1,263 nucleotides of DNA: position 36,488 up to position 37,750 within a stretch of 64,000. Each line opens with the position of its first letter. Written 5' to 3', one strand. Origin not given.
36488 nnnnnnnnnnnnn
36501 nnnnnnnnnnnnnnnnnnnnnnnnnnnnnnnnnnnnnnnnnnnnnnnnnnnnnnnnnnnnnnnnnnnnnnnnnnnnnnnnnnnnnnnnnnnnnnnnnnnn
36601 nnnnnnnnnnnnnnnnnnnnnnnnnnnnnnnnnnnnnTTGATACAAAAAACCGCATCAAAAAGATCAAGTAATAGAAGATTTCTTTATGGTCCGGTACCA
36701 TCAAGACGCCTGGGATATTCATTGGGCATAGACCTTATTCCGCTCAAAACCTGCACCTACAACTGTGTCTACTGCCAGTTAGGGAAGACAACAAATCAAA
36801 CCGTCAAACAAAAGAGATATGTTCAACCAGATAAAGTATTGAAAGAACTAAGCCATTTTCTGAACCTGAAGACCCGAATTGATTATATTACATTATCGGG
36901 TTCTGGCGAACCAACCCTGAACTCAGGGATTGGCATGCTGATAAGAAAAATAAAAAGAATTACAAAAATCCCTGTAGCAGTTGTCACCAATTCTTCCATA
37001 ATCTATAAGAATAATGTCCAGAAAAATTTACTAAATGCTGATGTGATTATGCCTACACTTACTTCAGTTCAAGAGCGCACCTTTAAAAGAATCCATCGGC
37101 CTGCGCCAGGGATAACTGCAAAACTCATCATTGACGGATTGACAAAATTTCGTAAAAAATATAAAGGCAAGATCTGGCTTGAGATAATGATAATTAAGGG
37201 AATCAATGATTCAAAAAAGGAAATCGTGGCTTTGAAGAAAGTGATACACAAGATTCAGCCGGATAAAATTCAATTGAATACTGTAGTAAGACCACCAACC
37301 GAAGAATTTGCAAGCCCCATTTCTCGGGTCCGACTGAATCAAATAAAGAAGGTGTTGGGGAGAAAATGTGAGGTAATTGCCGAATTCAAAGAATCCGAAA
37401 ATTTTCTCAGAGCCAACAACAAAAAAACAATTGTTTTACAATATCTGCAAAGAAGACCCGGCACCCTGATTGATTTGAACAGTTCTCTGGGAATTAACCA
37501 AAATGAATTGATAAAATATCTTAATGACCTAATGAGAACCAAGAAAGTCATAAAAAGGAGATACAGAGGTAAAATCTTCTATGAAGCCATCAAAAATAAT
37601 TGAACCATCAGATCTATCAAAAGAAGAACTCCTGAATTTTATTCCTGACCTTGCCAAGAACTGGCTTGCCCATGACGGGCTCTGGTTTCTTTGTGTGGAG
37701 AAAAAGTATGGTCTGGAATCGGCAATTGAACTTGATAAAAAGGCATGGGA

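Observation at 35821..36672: NUDIX hydrolase fused to pyruvoyl-dependent aspartate 1-decarboxylase (PanD) in one polypeptide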

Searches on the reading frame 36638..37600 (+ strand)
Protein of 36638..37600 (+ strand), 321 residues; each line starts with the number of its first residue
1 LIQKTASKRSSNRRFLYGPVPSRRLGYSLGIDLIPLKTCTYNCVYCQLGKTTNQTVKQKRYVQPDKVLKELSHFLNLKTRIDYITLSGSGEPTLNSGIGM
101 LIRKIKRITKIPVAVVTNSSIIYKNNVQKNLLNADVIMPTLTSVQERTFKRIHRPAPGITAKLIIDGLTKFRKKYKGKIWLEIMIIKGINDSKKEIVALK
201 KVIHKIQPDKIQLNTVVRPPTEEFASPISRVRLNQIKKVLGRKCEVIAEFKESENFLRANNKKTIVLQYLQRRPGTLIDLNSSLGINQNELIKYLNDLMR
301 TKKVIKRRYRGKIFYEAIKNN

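Call 9: search_protein_families(library=pfam, proteins=[window:36674-37600:+], max_evalue=0.001)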
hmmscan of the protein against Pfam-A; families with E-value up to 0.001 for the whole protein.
window:36674-37600:+ (309 aa): 1 family
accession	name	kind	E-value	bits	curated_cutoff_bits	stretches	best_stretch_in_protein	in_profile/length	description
PF04055.27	Radical_SAM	-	4.9e-18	66.3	29.5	1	22-185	2-163/166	Radical SAM superfamily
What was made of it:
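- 36638..37603 (+): Downstream radical SAM gene (321 aa; TTG start overlaps the fusion ORF by 35 nt). PF04055 (call 9).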

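Call 22: search_protein_families(library=ncbifam, proteins=[window:36638-37600:+], max_evalue=0.01)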
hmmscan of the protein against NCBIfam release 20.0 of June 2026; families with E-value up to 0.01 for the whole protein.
window:36638-37600:+ (321 aa): 29 families (the best 25 are shown)
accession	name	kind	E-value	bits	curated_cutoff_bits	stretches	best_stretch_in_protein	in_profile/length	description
TIGR02493.1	PFLA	equivalog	2e-12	47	231.75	1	36-207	22-187/235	pyruvate formate-lyase-activating protein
NF038283.1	viperin_w_prok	equivalog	1.2e-11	44.4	180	1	37-212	10-184/281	viperin family antiviral radical SAM protein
TIGR02666.1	moaA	equivalog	1.2e-11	44.2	284.05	1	38-205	19-182/336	GTP 3',8-cyclase MoaA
TIGR04317.1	W_rSAM_matur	equivalog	1e-10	41.2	380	1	37-230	12-197/349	tungsten cofactor oxidoreductase radical SAM maturase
TIGR02668.1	moaA_archaeal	equivalog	8.2e-10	38.1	325.25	1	37-229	18-204/303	GTP 3',8-cyclase MoaA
NF001199.0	PRK00164.2-1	equivalog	1.3e-08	34.4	231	1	37-200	20-175/308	GTP 3',8-cyclase MoaA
TIGR03972.1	rSAM_TYW1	equivalog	1.4e-08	34.2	317.95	1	84-212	122-244/297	4-demethylwyosine synthase TYW1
TIGR02494.1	PFLE_PFLC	subfamily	5.7e-08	32.4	174.35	1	84-212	127-250/293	glycyl-radical enzyme activating protein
TIGR02495.1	NrdG2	equivalog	1.6e-07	30.9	131.15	1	36-122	23-102/193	anaerobic ribonucleoside-triphosphate reductase activating protein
TIGR03963.1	rSAM_QueE_Clost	equivalog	3.4e-07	30.2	260.1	1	34-140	24-126/219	putative 7-carboxy-7-deazaguanine synthase QueE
NF053743.1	LipS2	equivalog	7.3e-07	28.9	270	1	37-207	31-194/292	LipS2 family lipoyl synthase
TIGR04038.1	tatD_link_rSAM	subfamily_domain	1.5e-06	28.1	129.7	1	37-199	16-180/192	TatD family nuclease-associated radical SAM protein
NF008356.0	PRK11145.1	equivalog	8.5e-06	25.2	375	1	35-207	26-192/246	pyruvate formate lyase 1-activating protein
TIGR03365.1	Bsubt_queE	equivalog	1.7e-05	24.5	206.1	1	38-122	31-112/238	7-carboxy-7-deazaguanine synthase QueE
NF048010.1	SfplDhtActHpsHDes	equivalog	2.1e-05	23.5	430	1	84-212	135-257/298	(2S)-3-sulfopropanediol dehydratase activating enzyme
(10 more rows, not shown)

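Call 53: search_solved_structures(query=window:36638-37600:+, max_evalue=0.01)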
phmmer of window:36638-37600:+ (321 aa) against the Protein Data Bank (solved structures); distinct sequences matched with E-value up to 0.01: 0.

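Call 55: find_homologous_proteins(query=window:36638-37600:+, max_evalue=1e-10)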
Query window:36638-37600:+ (321 aa): 7991 proteins with E <= 1e-10 among 8000 candidates; the best 120 are listed.
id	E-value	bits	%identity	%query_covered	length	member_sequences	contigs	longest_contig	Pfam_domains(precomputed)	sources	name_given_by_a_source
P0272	5.4e-204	694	100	100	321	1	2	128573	PF04055.28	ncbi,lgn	-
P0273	7.6e-137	474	65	100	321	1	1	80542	PF04055.28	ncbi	ncbi:MAG: radical SAM protein [bacterium]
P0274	1.1e-134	467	66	99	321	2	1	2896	PF04055.28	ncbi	ncbi:MAG: radical SAM protein [candidate division WOR-3 bacterium]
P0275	4.1e-132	458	64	99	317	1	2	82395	PF04055.28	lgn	-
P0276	1.2e-127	444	64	98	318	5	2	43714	PF04055.28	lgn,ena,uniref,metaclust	uniref:Radical SAM protein n=1 Tax=candidate division WOR-3 bacterium TaxID=2052148 RepID=A0A7C6AG24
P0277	1.7e-127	443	64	99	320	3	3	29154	PF04055.28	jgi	-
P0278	5.5e-127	441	63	99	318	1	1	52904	PF04055.28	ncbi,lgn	-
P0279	8.9e-127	441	62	99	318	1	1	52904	PF04055.28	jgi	-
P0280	1.8e-126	440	60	99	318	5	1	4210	PF04055.28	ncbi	ncbi:MAG: radical SAM protein [candidate division WOR-3 bacterium]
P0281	1.2e-125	437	61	99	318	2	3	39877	PF04055.28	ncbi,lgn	-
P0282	3.5e-125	436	60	99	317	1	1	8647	PF04055.28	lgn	-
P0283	1.0e-124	434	61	99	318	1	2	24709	PF04055.28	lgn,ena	-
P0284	1.7e-124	433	61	99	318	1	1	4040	PF04055.28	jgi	-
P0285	3.2e-122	426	62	100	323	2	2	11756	PF04055.28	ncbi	ncbi:MAG: radical SAM protein [bacterium]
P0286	3.4e-120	419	58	99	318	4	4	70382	PF04055.28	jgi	-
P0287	1.8e-119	417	61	95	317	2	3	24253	PF04055.28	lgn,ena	-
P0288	6.0e-119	415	59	99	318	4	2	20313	PF04055.28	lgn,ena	-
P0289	1.5e-118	414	61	96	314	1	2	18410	PF04055.28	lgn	-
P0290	4.4e-118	412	60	96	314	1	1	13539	PF04055.28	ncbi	-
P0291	6.8e-118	412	61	94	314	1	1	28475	PF04055.28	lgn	-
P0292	1.7e-115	404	59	96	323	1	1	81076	PF04055.28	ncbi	-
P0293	4.9e-113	396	57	99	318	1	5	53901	PF04055.28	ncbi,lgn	ncbi:MAG: radical SAM protein [candidate division WOR-3 bacterium]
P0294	3.7e-105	370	53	95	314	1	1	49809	PF04055.28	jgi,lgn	-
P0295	5.7e-104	366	52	95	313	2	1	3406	PF04055.28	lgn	-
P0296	9.7e-103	362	52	98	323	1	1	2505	PF04055.28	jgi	-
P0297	1.4e-102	361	55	97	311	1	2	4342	PF04055.28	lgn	-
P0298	5.1e-102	359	54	95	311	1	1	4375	PF04055.28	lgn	-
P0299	7.9e-102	359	51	97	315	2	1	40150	PF04055.28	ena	-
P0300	1.4e-101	358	52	97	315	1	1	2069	PF04055.28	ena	-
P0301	1.6e-101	358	52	94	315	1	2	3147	PF04055.28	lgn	-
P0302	1.8e-101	358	51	94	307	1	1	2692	PF04055.28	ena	-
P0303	1.3e-100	355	51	94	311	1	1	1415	PF04055.28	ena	-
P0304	1.4e-100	355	52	94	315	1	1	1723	PF04055.28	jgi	jgi:wyosine [tRNA(Phe)-imidazoG37] synthetase (radical SAM superfamily)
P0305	1.5e-100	355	51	94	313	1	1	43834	PF04055.28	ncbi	-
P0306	1.5e-100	355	52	94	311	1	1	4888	PF04055.28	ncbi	-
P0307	2.0e-100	354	52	94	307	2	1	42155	PF04055.28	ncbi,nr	ncbi:radical SAM protein [Candidatus Aminicenantes bacterium AC-335-L06]|nr:radical SAM protein [Can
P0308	2.1e-100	354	52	95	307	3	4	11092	PF04055.28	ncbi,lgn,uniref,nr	ncbi:MAG TPA: radical SAM protein [candidate division WOR-3 bacterium]|uniref:Radical SAM protein n=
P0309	4.0e-100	353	51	98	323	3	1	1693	PF04055.28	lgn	-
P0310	5.4e-100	353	51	94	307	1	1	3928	PF04055.28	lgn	-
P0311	7.2e-100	352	52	94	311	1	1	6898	PF04055.28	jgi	-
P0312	9.4e-100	352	51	94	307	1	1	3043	PF04055.28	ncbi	-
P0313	1.4e-99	351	50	94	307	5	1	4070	PF04055.28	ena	-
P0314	1.4e-99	351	53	94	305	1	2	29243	PF04055.28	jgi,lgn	-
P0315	1.6e-99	351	50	95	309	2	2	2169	PF04055.28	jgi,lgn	-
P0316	1.6e-99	351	50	95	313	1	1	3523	PF04055.28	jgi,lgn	jgi:wyosine [tRNA(Phe)-imidazoG37] synthetase (radical SAM superfamily)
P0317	1.6e-99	351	51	94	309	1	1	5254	PF01978.26,PF04055.28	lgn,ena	-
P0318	1.7e-99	351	51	94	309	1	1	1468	PF04055.28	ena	-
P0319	1.8e-99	351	52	93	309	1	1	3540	PF04055.28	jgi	jgi:wyosine [tRNA(Phe)-imidazoG37] synthetase (radical SAM superfamily)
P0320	3.8e-99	350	52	94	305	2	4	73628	PF04055.28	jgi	jgi:wyosine [tRNA(Phe)-imidazoG37] synthetase (radical SAM superfamily)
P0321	4.1e-99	350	51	93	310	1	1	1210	PF04055.28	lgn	-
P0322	4.8e-99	350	51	94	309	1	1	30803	PF01978.26,PF04055.28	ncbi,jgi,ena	-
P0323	5.2e-99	350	51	94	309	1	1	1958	PF01978.26,PF04055.28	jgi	-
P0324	5.8e-99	349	51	96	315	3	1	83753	PF04055.28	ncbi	ncbi:MAG: radical SAM protein [Candidatus Aminicenantales bacterium]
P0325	6.3e-99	349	53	93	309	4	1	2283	PF04055.28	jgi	-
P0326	8.7e-99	349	52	93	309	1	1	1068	PF04055.28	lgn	-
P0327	9.0e-99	349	52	93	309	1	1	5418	PF04055.28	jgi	-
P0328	1.1e-98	349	51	93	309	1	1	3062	PF04055.28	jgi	jgi:wyosine [tRNA(Phe)-imidazoG37] synthetase (radical SAM superfamily)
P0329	1.1e-98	349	51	94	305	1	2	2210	PF04055.28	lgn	-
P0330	1.4e-98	348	52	94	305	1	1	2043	PF04055.28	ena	-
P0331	1.4e-98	348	51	95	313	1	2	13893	PF04055.28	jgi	-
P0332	1.8e-98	348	51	93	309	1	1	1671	PF04055.28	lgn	-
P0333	1.8e-98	348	51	95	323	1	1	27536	PF04055.28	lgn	-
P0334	1.9e-98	348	53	94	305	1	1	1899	PF04055.28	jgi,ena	-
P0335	2.3e-98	347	50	97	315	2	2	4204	PF04055.28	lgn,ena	-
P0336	2.4e-98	347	52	94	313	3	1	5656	PF04055.28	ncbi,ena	-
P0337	2.4e-98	347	51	89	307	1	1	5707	PF04055.28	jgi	-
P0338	2.6e-98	347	51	97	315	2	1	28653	PF04055.28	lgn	-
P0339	2.7e-98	347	49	97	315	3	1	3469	PF04055.28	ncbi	ncbi:MAG: radical SAM protein [Candidatus Aminicenantales bacterium]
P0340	3.2e-98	347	50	95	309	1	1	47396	PF04055.28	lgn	-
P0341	4.3e-98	347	51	94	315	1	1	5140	PF04055.28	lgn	-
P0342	5.4e-98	346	52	94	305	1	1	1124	PF04055.28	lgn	-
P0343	5.9e-98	346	50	94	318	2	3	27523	PF04055.28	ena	-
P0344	6.1e-98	346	51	94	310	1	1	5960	PF04055.28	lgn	-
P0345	7.1e-98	346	52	94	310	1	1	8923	PF04055.28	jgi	-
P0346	9.4e-98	345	50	94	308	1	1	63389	PF04055.28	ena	-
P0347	9.5e-98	345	50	95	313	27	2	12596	PF04055.28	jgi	-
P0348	9.6e-98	345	50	96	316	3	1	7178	PF04055.28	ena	-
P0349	1.2e-97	345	50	95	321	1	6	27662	PF04055.28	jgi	jgi:wyosine [tRNA(Phe)-imidazoG37] synthetase (radical SAM superfamily)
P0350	1.3e-97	345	52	91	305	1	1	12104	PF04055.28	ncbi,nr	ncbi:MAG: radical SAM protein [Elusimicrobiota bacterium]|nr:radical SAM protein [Elusimicrobiota ba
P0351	1.4e-97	345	51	93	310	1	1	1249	PF04055.28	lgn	-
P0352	1.6e-97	345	51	93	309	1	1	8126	PF04055.28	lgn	-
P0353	1.6e-97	345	51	93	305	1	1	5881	PF04055.28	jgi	-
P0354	1.8e-97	345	51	93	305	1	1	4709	PF04055.28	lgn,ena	-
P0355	1.8e-97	344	50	97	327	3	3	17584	PF04055.28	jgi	jgi:wyosine [tRNA(Phe)-imidazoG37] synthetase (radical SAM superfamily)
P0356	2.0e-97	344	50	94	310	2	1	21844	PF04055.28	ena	-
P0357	2.0e-97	344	51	93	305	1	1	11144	PF04055.28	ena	-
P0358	2.2e-97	344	51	94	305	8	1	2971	PF04055.28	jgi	-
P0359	2.3e-97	344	51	93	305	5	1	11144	PF04055.28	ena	-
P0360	2.4e-97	344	50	97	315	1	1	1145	PF04055.28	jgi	-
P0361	2.4e-97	344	51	97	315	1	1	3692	PF04055.28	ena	-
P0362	2.7e-97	344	49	95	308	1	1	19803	PF04055.28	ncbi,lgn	-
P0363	3.0e-97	344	52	92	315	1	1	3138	PF04055.28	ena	-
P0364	3.4e-97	344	52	94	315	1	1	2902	PF04055.28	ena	-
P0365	3.9e-97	343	50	94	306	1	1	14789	PF04055.28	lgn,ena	-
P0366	4.0e-97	343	51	94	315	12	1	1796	PF04055.28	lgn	-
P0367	4.3e-97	343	50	95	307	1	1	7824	PF04055.28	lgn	-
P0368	4.3e-97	343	50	96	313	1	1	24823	PF04055.28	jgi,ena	-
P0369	4.5e-97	343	50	95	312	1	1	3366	PF04055.28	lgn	-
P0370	4.6e-97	343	50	96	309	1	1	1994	PF04055.28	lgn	-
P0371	5.0e-97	343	51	95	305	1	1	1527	PF04055.28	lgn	-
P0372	5.2e-97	343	52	95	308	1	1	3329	PF04055.28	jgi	-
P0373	5.5e-97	343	50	95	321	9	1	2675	PF04055.28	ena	-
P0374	5.8e-97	343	51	94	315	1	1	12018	PF04055.28,PF13353.12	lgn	-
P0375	6.3e-97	343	51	97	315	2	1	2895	PF04055.28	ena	-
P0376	7.3e-97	343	50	93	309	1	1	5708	PF04055.28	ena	-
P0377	7.4e-97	343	50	95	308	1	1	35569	PF04055.28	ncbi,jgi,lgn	ncbi:MAG: radical SAM protein [bacterium]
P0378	7.6e-97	342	49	94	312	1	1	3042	PF04055.28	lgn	-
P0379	8.8e-97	342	50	95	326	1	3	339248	PF04055.28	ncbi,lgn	-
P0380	1.0e-96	342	51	97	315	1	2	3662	PF04055.28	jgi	-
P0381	1.3e-96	342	48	97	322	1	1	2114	PF21476.5,PF04055.28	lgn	-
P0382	1.4e-96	342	49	96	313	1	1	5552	PF04055.28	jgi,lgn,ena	jgi:wyosine [tRNA(Phe)-imidazoG37] synthetase (radical SAM superfamily)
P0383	1.6e-96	341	49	96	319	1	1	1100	PF04055.28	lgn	-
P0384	1.6e-96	341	49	96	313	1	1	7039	PF04055.28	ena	-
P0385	1.9e-96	341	49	96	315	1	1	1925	PF04055.28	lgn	-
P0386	2.2e-96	341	49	94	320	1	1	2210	PF04055.28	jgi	jgi:wyosine [tRNA(Phe)-imidazoG37] synthetase (radical SAM superfamily)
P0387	2.2e-96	341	50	94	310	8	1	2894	PF04055.28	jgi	-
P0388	2.4e-96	341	48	96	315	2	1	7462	PF04055.28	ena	-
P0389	2.5e-96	341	51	93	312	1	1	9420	PF04055.28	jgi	-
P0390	2.6e-96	341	50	94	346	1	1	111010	PF04055.28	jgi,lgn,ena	-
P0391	2.7e-96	341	49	96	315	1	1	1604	PF04055.28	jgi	-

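Call 57: find_encoding_contigs(protein=P0324, flank=5000, max_places=1)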
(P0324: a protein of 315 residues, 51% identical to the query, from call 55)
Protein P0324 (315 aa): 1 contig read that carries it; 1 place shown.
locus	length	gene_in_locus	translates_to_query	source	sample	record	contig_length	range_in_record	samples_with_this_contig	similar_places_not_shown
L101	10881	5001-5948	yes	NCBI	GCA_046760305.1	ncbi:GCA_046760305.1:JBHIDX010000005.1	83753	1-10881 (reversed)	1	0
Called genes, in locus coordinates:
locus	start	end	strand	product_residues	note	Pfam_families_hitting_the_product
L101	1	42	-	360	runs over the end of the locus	PF06439:3keto-disac_hyd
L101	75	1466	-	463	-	PF01408:GFO_IDH_MocA, PF22725:GFO_IDH_MocA_C3 (faint), PF19051:GFO_IDH_MocA_C2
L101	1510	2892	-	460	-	PF02133:Transp_cyt_pur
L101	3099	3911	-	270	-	PF19420:DDAH_eukar (weak), PF02274:ADI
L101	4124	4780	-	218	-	-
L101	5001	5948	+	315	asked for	PF04055:Radical_SAM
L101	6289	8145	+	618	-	PF07715:Plug, PF00593:TonB_dep_Rec_b-barrel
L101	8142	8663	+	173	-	PF12822:ECF_trnsprt (weak)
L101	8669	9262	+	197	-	PF13489:Methyltransf_23, PF01209:Ubie_methyltran, PF13847:Methyltransf_31, PF08241:Methyltransf_11, PF08242:Methyltransf_12, PF13649:Methyltransf_25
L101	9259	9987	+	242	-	PF02361:CbiQ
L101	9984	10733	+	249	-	PF00005:ABC_tran, PF13304:AAA_21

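Call 58: find_encoding_contigs(protein=P0379, flank=5000, max_places=1)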
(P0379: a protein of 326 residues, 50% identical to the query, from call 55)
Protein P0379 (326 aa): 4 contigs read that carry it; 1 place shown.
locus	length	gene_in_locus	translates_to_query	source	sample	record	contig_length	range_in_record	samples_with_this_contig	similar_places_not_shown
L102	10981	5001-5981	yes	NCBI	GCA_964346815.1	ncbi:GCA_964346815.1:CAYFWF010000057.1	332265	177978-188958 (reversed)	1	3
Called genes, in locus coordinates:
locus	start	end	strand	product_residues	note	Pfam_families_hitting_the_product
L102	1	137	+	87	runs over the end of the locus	PF02579:Nitro_FeMo-Co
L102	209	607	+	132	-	PF02579:Nitro_FeMo-Co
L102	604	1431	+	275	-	PF00142:Fer4_NifH (faint), PF02374:ArsA_ATPase, PF09140:MipZ (weak), PF10609:ParA, PF13614:AAA_31, PF01656:CbiA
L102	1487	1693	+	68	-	-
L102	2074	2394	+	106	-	-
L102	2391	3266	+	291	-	PF01656:CbiA, PF13484:Fer4_16 (faint), PF12838:Fer4_7 (weak), PF00037:Fer4, PF12837:Fer4_6 (weak), PF14697:Fer4_21, PF13187:Fer4_9 (weak), PF10609:ParA, +3 more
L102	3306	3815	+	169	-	PF14358:DUF4405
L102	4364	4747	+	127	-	PF01592:NifU_N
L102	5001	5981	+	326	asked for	PF04055:Radical_SAM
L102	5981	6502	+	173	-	PF19620:DUF6125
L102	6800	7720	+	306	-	PF01063:Aminotran_4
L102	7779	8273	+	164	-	PF01986:DUF123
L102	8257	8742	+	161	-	PF01980:TrmO_N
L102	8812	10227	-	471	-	PF00282:Pyridoxal_deC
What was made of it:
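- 36638..37603 (+): The family is widespread in other phyla (calls 55, 57, 58).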
